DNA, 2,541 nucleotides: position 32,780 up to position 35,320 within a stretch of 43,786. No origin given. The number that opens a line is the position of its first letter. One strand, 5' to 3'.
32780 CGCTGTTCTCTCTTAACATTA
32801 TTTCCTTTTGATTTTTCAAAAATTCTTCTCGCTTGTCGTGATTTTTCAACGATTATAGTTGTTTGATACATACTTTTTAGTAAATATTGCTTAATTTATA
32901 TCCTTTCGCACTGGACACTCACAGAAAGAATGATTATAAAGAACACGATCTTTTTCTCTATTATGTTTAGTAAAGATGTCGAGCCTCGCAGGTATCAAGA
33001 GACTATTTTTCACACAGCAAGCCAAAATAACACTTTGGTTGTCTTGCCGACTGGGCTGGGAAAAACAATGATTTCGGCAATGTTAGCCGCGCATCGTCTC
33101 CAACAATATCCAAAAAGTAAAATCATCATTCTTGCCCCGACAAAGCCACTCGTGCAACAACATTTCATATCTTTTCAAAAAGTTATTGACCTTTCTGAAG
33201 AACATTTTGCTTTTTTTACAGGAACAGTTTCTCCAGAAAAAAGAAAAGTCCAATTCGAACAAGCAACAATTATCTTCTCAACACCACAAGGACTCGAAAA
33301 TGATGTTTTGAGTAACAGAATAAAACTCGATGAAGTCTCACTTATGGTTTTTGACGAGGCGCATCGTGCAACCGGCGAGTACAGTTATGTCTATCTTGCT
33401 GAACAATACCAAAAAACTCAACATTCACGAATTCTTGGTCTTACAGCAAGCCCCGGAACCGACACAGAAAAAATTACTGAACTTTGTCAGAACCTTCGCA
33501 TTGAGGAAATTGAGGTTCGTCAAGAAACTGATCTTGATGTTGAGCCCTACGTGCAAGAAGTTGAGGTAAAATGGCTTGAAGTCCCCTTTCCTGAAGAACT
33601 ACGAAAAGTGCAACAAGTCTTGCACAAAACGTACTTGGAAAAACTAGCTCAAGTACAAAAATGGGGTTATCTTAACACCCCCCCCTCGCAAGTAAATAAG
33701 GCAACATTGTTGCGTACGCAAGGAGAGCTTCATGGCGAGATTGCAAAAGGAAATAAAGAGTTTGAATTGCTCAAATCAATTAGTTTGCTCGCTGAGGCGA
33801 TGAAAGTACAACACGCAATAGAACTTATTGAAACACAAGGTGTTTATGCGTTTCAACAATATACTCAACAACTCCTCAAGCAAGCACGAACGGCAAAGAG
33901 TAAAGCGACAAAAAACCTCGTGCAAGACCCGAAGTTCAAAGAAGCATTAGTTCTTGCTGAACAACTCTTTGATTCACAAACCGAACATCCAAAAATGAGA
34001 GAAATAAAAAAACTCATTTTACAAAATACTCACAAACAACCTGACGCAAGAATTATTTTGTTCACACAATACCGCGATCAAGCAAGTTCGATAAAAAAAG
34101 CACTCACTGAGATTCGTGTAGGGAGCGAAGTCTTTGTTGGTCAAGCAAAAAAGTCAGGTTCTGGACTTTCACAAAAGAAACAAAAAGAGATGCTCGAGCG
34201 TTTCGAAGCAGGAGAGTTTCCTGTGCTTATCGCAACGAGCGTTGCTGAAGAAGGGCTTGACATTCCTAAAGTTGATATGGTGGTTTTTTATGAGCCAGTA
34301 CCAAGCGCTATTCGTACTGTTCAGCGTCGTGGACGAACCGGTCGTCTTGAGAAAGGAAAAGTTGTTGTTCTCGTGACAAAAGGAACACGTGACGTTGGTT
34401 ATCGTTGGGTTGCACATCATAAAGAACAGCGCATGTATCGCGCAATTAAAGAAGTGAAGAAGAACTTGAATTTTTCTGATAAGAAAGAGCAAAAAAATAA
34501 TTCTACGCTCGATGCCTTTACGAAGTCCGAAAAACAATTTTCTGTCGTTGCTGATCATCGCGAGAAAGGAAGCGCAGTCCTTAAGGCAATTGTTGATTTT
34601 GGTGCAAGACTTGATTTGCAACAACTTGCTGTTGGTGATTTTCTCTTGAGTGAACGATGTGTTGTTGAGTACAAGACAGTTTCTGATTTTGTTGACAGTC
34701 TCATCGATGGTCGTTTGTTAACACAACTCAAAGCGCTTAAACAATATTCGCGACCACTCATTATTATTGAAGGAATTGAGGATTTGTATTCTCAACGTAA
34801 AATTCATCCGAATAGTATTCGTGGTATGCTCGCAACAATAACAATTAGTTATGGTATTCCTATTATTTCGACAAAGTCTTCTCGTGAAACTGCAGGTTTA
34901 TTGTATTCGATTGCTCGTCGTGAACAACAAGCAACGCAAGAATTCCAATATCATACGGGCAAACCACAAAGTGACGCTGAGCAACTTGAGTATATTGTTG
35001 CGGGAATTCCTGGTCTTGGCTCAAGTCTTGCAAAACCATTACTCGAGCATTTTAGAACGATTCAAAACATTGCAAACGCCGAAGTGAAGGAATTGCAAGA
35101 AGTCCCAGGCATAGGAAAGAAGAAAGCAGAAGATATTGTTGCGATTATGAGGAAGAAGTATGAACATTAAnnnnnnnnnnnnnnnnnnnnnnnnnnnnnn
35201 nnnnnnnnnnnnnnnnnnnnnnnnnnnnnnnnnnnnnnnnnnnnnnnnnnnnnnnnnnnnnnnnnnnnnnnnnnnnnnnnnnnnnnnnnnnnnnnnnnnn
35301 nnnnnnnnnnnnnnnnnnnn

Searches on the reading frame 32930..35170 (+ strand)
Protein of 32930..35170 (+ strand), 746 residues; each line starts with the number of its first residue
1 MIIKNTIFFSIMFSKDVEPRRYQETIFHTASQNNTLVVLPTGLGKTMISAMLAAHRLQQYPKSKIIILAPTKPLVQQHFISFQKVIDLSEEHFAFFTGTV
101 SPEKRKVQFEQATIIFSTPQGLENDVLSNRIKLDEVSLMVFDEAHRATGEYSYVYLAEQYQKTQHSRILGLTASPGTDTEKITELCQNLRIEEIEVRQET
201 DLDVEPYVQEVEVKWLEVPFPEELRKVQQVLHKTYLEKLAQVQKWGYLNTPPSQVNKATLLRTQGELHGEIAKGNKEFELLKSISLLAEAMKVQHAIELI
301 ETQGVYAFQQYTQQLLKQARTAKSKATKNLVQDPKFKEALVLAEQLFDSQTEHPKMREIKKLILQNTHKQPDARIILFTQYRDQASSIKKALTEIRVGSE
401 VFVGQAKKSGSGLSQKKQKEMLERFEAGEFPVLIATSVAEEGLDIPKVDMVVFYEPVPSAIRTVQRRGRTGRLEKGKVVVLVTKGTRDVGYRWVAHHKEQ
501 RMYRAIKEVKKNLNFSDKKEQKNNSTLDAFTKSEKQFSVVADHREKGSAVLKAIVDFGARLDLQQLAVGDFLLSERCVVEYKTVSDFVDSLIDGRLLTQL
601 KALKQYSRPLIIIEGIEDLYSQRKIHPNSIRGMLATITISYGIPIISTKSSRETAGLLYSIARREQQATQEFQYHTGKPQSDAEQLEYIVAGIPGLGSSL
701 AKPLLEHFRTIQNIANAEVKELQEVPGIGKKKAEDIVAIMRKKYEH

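Call 4: search_protein_families(library=pfam, proteins=[window:32930-35170:+])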
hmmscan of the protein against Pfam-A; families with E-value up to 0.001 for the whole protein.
window:32930-35170:+ (746 aa): 12 families
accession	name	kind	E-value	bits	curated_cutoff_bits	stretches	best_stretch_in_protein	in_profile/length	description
PF02732.21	ERCC4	-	9.4e-28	97.3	24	1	542-660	2-139/140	ERCC4 domain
PF00270.35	DEAD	-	3.5e-25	89.1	26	1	21-180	2-165/167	DEAD/DEAH box helicase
PF00271.37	Helicase_C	-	9.3e-24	84.3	23.5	1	355-473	2-109/110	Helicase conserved C-terminal domain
PF04851.21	ResIII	-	2e-23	83.5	22.5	1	18-175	3-162/164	Type III restriction enzyme, res subunit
PF21210.2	RNA_helicase_helical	-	3.1e-22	79.2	27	1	237-340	6-107/108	Putative ATP-dependent RNA helicase, helical bundle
PF14520.12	HHH_5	-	7e-14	52.5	27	1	691-738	5-53/57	Helix-hairpin-helix domain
PF12826.13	HHH_2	-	7.1e-11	42.6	27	1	692-739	7-54/64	Helix-hairpin-helix motif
PF00633.29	HHH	-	1.4e-06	28.3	24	1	711-738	2-29/30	Helix-hairpin-helix motif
PF18766.7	SWI2_SNF2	-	1.7e-05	25.1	26.7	1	32-184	18-164/221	SWI2/SNF2 ATPase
PF12836.13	HHH_3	-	6.6e-05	23.4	27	0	713-739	7-33/65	Helix-hairpin-helix motif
PF22590.2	Cas3-like_C_2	-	6.8e-05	23.5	27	0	415-473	45-104/106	CRISPR-associated nuclease/helicase Cas3, C-terminal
PF05127.21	NAT10_TcmA_helicase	-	0.00067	20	22.7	0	42-144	7-98/176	RNA cytidine acetyltransferase NAT10/TcmA, helicase domain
